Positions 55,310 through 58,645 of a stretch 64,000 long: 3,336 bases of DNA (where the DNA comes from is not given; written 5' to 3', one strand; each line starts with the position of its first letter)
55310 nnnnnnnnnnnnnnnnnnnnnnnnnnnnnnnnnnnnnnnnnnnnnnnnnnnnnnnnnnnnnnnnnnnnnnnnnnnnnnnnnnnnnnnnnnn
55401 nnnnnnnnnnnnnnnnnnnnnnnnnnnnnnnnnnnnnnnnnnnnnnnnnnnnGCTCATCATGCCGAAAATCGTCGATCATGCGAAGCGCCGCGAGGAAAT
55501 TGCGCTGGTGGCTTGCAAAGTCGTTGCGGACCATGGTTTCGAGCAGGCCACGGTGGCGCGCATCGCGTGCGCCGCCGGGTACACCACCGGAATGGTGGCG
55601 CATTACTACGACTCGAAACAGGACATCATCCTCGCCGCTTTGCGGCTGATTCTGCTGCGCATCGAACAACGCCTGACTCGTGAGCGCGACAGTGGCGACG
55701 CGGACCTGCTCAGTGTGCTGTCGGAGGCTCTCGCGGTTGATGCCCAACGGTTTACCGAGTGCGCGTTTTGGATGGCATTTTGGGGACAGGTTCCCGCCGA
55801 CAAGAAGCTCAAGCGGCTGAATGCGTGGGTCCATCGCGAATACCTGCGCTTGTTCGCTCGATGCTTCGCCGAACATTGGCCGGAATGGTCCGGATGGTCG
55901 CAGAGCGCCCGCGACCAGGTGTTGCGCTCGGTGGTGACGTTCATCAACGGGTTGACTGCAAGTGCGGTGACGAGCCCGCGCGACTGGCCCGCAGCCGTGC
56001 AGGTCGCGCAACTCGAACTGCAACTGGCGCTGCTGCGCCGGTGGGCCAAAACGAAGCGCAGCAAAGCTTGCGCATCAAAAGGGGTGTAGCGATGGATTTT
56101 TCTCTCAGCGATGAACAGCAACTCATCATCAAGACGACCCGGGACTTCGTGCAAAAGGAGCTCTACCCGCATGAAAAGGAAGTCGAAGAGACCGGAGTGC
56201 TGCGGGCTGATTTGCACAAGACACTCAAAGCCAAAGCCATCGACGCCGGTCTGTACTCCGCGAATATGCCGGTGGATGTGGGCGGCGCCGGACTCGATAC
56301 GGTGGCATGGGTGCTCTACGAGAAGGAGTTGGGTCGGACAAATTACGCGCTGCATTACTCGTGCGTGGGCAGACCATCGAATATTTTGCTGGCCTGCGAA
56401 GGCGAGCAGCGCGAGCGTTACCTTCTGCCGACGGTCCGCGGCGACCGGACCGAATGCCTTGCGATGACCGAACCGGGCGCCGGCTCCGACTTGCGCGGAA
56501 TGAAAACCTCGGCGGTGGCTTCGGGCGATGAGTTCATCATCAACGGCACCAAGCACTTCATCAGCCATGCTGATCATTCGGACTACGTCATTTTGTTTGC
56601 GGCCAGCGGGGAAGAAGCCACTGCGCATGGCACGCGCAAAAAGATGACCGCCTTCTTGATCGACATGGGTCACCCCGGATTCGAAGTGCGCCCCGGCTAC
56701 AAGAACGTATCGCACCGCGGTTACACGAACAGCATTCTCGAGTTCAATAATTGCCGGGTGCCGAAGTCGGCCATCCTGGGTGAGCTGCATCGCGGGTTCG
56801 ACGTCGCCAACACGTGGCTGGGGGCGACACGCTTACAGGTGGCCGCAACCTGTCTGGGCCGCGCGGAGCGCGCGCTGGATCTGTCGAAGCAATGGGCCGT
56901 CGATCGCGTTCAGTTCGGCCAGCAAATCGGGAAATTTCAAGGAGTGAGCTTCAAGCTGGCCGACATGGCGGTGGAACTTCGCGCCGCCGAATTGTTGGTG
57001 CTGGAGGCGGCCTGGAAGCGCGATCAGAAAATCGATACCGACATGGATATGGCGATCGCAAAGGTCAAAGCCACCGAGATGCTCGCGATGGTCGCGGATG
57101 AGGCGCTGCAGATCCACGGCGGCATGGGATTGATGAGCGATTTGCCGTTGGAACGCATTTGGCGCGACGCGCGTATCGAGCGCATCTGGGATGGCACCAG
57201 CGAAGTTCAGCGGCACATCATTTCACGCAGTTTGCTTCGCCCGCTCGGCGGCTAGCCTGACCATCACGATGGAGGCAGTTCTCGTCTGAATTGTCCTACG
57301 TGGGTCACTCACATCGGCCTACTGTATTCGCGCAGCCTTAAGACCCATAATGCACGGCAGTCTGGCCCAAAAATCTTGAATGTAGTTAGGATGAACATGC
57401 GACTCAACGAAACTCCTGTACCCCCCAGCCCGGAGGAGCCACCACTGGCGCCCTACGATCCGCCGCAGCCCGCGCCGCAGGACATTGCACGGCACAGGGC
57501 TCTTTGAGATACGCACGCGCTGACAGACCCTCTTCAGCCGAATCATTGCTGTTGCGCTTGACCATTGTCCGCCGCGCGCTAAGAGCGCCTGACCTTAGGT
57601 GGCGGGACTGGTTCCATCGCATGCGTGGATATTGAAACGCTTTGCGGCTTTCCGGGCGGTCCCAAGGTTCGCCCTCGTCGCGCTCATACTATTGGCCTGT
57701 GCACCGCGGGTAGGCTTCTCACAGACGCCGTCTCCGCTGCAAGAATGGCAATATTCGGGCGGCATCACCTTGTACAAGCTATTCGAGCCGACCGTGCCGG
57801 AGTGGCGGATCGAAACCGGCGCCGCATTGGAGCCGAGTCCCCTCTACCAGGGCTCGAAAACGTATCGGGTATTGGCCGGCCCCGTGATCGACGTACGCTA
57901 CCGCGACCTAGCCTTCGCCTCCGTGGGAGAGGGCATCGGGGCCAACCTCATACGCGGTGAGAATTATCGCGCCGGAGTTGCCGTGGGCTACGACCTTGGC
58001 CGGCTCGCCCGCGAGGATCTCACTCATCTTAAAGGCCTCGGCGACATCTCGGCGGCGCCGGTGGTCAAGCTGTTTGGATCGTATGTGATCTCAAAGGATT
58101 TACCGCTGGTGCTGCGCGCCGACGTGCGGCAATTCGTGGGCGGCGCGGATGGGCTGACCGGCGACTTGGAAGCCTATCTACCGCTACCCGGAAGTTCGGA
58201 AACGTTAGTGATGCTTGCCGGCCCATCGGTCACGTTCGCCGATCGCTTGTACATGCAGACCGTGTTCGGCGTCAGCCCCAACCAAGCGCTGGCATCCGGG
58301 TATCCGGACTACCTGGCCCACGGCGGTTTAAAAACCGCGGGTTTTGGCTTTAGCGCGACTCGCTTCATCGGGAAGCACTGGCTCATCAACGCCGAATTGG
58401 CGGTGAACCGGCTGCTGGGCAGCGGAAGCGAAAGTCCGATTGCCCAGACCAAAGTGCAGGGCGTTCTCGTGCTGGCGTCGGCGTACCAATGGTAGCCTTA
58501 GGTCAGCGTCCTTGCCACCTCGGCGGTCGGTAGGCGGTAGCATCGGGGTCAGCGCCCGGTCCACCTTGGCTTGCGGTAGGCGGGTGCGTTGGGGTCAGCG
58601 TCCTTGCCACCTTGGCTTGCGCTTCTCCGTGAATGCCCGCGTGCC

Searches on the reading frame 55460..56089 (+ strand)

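Call 31: search_protein_families(library=ncbifam, proteins=[window:55460-56089:+], max_evalue=0.00001)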
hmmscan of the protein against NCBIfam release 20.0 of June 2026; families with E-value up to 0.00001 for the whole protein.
window:55460-56089:+ (209 aa): 6 families
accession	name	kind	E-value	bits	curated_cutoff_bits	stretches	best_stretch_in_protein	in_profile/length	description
TIGR03384.1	betaine_BetI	equivalog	2.7e-20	72.9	201.3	1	3-133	2-135/189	choline-binding transcriptional repressor BetI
NF001978.0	PRK00767.1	equivalog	2.7e-18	66.5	118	1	1-126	1-130/197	transcriptional regulator BetI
TIGR03968.1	mycofact_TetR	equivalog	1.5e-08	34.5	224.9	1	8-91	8-89/190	mycofactocin system transcriptional regulator MftR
NF053878.1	FATransRegFadRBac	equivalog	2.7e-07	30.6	200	1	12-68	6-62/190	fatty acid metabolism transcriptional regulator FadR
NF011572.0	PRK14996.1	equivalog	3.1e-06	27.2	144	1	6-76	5-76/192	TetR family transcriptional regulator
NF041196.1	ScbR_bind_reg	equivalog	5.3e-06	26.7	150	1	11-99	8-95/191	ScbR family autoregulator-binding transcription factor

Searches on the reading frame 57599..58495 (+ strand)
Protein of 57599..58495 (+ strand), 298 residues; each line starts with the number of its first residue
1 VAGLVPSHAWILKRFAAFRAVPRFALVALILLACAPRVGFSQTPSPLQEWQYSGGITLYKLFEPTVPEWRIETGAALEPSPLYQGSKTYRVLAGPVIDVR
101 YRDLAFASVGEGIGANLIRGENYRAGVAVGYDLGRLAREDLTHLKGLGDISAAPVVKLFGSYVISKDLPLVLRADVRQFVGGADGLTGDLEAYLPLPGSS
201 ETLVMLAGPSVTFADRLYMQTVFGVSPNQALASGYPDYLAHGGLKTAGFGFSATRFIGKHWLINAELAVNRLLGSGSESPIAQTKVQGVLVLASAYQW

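Call 81: search_protein_families(library=pfam, proteins=[window:57599-58495:+], max_evalue=0.000001)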
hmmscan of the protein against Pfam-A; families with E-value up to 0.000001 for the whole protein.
window:57599-58495:+ (298 aa): 1 family
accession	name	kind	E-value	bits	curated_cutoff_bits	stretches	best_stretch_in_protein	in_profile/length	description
PF06629.18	MipA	-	1.6e-38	133.6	24.2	1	74-297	2-220/221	MltA-interacting protein MipA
